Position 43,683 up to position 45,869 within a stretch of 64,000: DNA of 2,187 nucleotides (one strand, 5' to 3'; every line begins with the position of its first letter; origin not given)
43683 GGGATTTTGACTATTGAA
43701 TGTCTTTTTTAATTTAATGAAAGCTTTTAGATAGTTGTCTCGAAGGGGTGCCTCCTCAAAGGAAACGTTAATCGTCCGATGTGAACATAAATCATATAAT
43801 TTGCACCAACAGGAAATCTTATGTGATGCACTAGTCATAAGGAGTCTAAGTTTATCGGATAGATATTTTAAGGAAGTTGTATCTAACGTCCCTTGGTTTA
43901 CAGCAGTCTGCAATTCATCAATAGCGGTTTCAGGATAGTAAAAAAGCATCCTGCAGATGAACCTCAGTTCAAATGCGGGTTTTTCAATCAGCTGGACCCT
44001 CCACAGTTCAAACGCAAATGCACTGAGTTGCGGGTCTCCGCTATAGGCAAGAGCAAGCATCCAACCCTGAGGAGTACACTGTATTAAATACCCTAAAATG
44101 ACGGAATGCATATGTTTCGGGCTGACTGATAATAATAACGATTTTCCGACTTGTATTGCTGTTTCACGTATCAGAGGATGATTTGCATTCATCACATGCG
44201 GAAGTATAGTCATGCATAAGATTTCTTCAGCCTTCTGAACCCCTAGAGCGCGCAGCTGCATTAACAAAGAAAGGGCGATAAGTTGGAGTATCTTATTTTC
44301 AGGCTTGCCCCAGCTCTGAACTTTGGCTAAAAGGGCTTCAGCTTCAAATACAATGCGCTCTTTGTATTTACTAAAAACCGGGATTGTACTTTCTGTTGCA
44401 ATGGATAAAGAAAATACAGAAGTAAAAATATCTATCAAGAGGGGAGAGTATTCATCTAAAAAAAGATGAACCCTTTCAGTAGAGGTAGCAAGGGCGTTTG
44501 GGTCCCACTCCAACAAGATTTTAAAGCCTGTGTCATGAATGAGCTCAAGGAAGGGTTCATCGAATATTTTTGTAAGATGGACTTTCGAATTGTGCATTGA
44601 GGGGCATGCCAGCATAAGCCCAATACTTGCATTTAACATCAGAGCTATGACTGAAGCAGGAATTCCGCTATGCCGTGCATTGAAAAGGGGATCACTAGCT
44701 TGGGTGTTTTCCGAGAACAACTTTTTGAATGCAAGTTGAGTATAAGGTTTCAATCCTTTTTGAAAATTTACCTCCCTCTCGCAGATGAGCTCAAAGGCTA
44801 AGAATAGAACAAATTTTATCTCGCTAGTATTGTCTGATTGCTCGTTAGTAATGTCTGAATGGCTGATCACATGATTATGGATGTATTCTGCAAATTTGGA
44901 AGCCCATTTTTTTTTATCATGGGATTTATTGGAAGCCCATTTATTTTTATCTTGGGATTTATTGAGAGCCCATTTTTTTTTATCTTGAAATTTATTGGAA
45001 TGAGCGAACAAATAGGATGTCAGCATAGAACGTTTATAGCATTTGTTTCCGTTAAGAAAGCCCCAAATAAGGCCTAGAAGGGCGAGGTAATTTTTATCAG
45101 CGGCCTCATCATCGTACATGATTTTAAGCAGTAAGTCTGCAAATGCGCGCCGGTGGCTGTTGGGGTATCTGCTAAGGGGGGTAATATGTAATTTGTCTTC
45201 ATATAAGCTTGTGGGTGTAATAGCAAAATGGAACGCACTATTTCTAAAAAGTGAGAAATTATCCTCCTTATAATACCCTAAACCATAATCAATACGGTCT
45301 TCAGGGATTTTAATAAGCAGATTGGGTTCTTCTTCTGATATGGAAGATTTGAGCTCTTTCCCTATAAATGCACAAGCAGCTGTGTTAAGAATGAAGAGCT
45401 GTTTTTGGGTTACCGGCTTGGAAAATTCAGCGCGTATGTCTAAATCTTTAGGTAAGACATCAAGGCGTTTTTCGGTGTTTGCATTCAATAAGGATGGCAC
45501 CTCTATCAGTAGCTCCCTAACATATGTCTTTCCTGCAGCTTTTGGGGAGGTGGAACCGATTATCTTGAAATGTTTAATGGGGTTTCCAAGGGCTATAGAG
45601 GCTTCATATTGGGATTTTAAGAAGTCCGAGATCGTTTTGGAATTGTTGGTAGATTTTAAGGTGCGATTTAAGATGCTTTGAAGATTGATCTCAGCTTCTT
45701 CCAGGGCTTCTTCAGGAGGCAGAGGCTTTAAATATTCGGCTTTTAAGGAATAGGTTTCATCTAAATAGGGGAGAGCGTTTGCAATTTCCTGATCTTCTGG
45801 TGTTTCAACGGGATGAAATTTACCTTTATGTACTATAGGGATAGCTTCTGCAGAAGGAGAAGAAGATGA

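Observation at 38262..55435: Tandem pair of collinear giant paralogs (2,556 and 3,131 aa) with no recognisable family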

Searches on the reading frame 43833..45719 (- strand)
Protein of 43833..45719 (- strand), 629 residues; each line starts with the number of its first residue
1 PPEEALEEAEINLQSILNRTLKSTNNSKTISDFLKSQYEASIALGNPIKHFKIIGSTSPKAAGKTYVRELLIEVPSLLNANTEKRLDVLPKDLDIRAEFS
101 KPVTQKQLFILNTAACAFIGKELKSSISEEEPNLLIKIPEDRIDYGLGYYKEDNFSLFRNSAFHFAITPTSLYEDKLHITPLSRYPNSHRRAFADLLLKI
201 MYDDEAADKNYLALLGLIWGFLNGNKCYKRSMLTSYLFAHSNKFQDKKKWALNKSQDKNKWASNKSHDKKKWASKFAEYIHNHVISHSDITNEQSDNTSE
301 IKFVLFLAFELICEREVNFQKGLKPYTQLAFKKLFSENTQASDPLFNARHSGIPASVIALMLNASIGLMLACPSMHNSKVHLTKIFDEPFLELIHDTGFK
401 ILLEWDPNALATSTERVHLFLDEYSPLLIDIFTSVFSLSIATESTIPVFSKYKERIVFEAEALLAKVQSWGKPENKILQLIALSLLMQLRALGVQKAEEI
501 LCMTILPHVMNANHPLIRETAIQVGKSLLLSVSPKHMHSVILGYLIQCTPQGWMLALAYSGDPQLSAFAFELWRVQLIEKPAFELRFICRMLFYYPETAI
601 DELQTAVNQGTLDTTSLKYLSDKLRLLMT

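Call 62: search_solved_structures(query=A3, max_evalue=10, show_alignments=2)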
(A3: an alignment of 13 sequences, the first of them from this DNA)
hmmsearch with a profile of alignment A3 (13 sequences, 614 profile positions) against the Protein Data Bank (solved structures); distinct sequences matched with E-value up to 10: 1.
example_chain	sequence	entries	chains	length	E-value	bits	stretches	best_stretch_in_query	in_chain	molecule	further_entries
4l7m_A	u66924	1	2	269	0.028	15.9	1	445-509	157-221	Putative uncharacterized protein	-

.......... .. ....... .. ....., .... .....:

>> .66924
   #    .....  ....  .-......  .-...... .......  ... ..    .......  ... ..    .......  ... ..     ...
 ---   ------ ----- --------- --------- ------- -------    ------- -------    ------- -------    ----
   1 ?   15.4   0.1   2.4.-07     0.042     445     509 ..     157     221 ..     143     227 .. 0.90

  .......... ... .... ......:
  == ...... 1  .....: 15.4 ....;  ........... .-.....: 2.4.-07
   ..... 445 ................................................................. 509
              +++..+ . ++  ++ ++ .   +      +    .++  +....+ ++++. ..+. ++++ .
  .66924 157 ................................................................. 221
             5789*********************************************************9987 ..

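Call 73: predict_structure(alignment_id=A3)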
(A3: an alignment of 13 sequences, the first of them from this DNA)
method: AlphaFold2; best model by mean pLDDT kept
length: 629 residues; sequences in the alignment: 13
mean_pLDDT: 84.2   pTM: 0.82
mean pLDDT of the five models: 84.2, 83.6, 82.9, 82.3, 82.1
residues with pLDDT >= 90: 255; 70-90: 299; 50-70: 51; < 50: 24
segments of 3 or more residues with pLDDT < 50: 246-265, 578-580
pLDDT, mean of each block of 10 residues (from residue 1): 85 93 91 97 96 90 90 87 84 90 92 95 79 84 90 74 92 91 81 90 80 86 86 81 55 46 54 86 77 63 93 71 79 88 91 92 95 89 88 92 90 82 91 88 77 85 89 82 95 94 92 92 94 90 90 90 88 65 67 77 74 76 72
secondary structure, 60 per line:
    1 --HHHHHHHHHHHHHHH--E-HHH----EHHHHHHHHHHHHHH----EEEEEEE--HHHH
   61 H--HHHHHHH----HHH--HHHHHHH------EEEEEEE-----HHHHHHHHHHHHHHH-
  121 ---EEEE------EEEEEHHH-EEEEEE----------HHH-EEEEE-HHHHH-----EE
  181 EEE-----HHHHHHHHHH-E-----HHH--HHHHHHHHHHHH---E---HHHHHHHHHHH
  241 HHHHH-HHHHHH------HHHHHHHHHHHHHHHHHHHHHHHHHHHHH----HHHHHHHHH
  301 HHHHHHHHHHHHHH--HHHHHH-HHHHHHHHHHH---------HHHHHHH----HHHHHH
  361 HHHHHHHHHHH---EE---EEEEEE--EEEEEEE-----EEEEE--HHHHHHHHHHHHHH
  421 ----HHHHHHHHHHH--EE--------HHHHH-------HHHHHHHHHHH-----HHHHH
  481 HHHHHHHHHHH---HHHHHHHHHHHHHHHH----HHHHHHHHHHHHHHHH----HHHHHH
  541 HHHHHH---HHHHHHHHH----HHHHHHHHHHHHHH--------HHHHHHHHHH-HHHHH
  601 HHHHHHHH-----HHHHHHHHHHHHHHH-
elements in order: H3-17 H30-43 E48-54 H57-61 H64-70 H80-86 E93-99 H105-119 E124-127 E134-138 E143-148 E163-167 H169-173 E179-183 H189-198 H211-222 H230-245 H247-252 H259-287 H292-314 H317-322 H324-334 H344-350 H355-371 E380-385 E388-394 E400-404 H407-420 H425-435 H448-452 H460-470 H476-491 H495-510 H515-530 H535-546 H550-558 H563-576 H585-594 H596-608 H614-628

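Call 75: fold_search(model_id=the predicted structure, library=pdb)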
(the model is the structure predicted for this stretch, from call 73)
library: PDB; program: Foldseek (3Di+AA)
matches with E <= 10: 505; with E <= 0.001: 8
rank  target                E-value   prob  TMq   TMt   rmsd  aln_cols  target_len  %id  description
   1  6jyj_B                5.7e-06  1.00  0.34  0.60   6.2       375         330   12  Crystal structure of FAM46B (TENT5B) (released 2020-03-04)
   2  6w36                  9.3e-06  1.00  0.35  0.63   6.0       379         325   10  Crystal structure of FAM46C (released 2020-05-06)
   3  7cqz                  9.7e-06  1.00  0.35  0.62   5.8       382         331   10  crystal structure of mouse FAM46C (TENT5C) (released 2021-06-09)
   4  6w38_A                1.3e-05  1.00  0.34  0.61   5.7       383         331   11  Crystal structure of the FAM46C/Plk4 complex (released 2020-05-06)
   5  8exf_A                1.4e-05  1.00  0.32  0.55   6.5       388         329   13  Crystal structure of human FAM46A-BCCIPa complex at 3.2 angstrom resolution (released 2023-03-15)
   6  6jyj_C                2.0e-05  1.00  0.34  0.59   6.3       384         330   12  Crystal structure of FAM46B (TENT5B) (released 2020-03-04)
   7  6jyj_A                4.4e-05  1.00  0.34  0.60   5.8       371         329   13  Crystal structure of FAM46B (TENT5B) (released 2020-03-04)
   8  6w3i_A                4.5e-05  1.00  0.33  0.59   6.3       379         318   12  Crystal structure of a FAM46C mutant in complex with Plk4 (released 2020-05-06)
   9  8eqb_B                2.6e-03  1.00  0.20  0.59   4.1       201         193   12  FAM46C/BCCIPalpha/Nanobody complex (released 2023-03-15)
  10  1vfg_A                2.8e-02  0.93  0.20  0.31  14.1       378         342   12  Crystal structure of tRNA nucleotidyltransferase complexed with a primer tRNA and an incoming ATP analog (released 2004-08-10)
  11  3wfo_B                2.9e-02  0.66  0.20  0.27  18.1       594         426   12  tRNA processing enzyme (apo form 1) (released 2014-01-01)
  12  8ptw_CV               1.8e-01  0.15  0.13  0.14  21.2       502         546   12  Chaetomium thermophilum Rix1-complex (released 2023-11-15)
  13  8pv4_CR               2.5e-01  0.28  0.14  0.20  16.2       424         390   12  Chaetomium thermophilum pre-60S State 2 - pre-5S rotation with Rix1 complex - composite structure (released 2023-11-15)
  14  4wcw_A                3.2e-01  0.97  0.12  0.47   5.6       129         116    8  Ribosomal silencing factor during starvation or stationary phase (RsfS) from Mycobacterium tuberculosis (released 2014-09-24)
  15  2jdq_B                3.8e-01  0.20  0.16  0.20  15.3       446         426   10  C-terminal domain of influenza A virus polymerase PB2 subunit in complex with human importin alpha5 (released 2007-02-27)
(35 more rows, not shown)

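Call 94: search_protein_families(library=pfam, alignment_id=A3, max_evalue=10)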
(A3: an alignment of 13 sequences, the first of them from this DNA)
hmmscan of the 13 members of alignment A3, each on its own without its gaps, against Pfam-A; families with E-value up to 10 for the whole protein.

A. member 1, seq(629 aa): 0 families

B. families by the number of members that match (of 13 scanned): 6 families
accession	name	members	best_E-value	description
PF13525.12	YfiO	1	0.0026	Outer membrane lipoprotein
PF15861.10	partial_CstF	1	0.037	Partial cleavage stimulation factor domain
PF14726.11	RTTN_N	1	0.076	Rotatin, an armadillo repeat protein, centriole functioning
PF15863.10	EELM2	1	0.14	Extended EGL-27 and MTA1 homology domain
PF13833.12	EF-hand_8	1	0.17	EF-hand domain pair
PF17935.6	TetR_C_27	1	0.27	Tetracyclin repressor-like, C-terminal domain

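Call 96: fold_search(model_id=the predicted structure, library=viral)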
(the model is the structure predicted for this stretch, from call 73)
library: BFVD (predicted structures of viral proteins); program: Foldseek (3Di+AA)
matches with E <= 10: 270; with E <= 0.001: 0
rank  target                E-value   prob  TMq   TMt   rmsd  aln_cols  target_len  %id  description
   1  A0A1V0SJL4            2.9e-03  0.99  0.19  0.24  16.9       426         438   11  Uncharacterized protein [Klosneuvirus KNV1]
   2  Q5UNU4                5.8e-03  1.00  0.17  0.28   9.9       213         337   12  Uncharacterized protein L685 [Acanthamoeba polyphaga mimivirus]
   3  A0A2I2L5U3            6.6e-03  1.00  0.20  0.55   6.0       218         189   11  Uncharacterized protein [Orpheovirus IHUMI-LCC2]
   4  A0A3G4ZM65            2.2e-02  0.47  0.17  0.18  24.4       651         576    9  Uncharacterized protein [Terrestrivirus sp.]
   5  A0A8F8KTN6            2.4e-02  0.99  0.17  0.22   9.9       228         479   10  Mitochondrial/bacterial CCA-adding enzyme [Clandestinovirus]
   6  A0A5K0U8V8            2.8e-02  0.97  0.22  0.20  19.8       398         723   11  Uncharacterized protein [Yasminevirus sp. GU-2018]
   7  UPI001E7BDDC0         5.2e-02  0.16  0.11  0.12  29.0       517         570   12  (no name look-up for this kind of identifier)
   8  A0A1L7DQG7            6.2e-02  0.96  0.14  0.29   7.6       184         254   15  Nucleotidyltransferase [Yersinia phage fHe-Yen3-01]
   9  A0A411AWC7            2.9e-01  0.60  0.12  0.33  15.3       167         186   11  Poly A polymerase head domain-containing protein [Providencia phage vB_PstP_PS3]
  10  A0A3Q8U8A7            3.2e-01  0.33  0.13  0.19  12.6       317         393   10  Uncharacterized protein [Megavirus baoshan]
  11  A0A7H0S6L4            3.3e-01  0.04  0.07  0.10  22.9       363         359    9  Nucleoprotein [Euproctis pseudoconspersa bunyavirus]
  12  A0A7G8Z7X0            3.5e-01  0.06  0.08  0.11  21.5       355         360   15  (no name in the UniProt tables at hand)
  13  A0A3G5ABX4            4.5e-01  0.84  0.18  0.32   6.4       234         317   11  Uncharacterized protein [Hyperionvirus sp.]
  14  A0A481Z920            4.5e-01  0.33  0.19  0.24  20.4       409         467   11  tRNA nucleotidyltransferase/poly(A) polymerase [Pithovirus LCPAC401]
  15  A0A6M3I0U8            4.7e-01  0.60  0.18  0.42  16.1       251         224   11  (no name in the UniProt tables at hand)
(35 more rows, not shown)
